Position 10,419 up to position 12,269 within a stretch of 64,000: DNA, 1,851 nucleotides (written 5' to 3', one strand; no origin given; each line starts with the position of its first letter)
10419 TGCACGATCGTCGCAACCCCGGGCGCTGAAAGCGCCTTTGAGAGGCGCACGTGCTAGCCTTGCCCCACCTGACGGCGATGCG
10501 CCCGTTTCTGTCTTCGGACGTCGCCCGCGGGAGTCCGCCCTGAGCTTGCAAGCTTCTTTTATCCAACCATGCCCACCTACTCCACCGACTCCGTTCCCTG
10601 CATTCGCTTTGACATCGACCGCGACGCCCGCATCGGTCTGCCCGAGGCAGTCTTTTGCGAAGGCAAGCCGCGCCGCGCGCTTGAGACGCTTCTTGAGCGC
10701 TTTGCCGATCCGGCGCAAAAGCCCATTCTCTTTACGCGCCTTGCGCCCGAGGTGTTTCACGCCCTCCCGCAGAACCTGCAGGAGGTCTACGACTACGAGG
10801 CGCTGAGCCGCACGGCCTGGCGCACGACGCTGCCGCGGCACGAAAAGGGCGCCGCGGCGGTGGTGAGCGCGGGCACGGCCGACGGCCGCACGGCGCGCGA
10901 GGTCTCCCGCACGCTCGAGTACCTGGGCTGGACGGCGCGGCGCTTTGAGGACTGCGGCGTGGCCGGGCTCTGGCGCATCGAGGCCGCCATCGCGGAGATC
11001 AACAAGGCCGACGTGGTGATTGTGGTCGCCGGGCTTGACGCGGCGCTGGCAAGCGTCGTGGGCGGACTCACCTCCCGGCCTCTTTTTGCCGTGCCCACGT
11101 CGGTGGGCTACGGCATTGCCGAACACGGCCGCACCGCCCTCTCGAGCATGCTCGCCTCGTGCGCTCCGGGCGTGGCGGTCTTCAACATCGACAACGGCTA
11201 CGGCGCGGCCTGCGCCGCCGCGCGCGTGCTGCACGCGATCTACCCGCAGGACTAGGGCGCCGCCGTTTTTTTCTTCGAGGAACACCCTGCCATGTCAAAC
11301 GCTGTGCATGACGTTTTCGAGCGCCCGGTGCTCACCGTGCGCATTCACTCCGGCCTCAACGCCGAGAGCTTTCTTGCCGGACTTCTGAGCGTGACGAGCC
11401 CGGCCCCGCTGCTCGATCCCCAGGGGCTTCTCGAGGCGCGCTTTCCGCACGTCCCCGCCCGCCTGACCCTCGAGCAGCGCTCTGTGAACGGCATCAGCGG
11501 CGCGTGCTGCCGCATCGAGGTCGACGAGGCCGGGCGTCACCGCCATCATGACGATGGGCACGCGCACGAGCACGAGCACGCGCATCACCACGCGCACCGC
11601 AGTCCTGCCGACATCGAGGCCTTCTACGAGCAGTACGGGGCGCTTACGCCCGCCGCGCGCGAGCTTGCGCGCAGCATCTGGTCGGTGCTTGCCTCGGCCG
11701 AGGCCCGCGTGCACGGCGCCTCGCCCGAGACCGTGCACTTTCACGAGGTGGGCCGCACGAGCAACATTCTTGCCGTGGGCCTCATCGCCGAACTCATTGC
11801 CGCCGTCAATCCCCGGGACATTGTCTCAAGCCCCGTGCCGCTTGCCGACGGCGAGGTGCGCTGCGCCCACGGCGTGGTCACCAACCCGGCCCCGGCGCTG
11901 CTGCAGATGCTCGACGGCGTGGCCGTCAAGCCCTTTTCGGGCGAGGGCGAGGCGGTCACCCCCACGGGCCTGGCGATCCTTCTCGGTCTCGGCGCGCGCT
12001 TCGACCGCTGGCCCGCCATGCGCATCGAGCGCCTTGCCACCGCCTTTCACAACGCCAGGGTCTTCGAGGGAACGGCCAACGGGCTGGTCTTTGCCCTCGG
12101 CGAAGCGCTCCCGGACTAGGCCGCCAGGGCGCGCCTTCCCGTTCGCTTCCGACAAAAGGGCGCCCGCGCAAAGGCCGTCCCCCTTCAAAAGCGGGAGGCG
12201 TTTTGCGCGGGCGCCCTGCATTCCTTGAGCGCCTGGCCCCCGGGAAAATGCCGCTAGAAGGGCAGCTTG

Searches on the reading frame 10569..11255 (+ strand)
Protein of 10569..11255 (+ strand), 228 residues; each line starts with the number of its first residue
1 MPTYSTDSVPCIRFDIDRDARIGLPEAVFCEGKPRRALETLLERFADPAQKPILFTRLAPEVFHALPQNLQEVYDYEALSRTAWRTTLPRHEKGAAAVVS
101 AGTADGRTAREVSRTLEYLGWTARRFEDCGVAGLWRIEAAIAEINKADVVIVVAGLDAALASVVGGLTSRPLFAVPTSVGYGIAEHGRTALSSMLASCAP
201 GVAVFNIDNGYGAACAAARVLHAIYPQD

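Call 50: search_protein_families(library=pfam, proteins=[window:10569-11255:+], max_evalue=0.0001)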
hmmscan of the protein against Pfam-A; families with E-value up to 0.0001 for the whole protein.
window:10569-11255:+ (228 aa): 1 family
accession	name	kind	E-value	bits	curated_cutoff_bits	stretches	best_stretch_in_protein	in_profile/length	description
PF00731.26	AIRC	-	5.6e-10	39.4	30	1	142-223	50-129/148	AIR carboxylase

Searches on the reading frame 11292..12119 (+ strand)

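Call 50: search_protein_families(library=pfam, proteins=[window:11292-12119:+], max_evalue=0.0001)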
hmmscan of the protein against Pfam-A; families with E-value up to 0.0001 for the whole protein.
window:11292-12119:+ (275 aa): 1 family
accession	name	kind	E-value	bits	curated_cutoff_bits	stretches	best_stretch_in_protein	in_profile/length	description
PF01969.22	Ni_insertion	-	1.7e-43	149.6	22.1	1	18-255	5-221/375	Nickel insertion protein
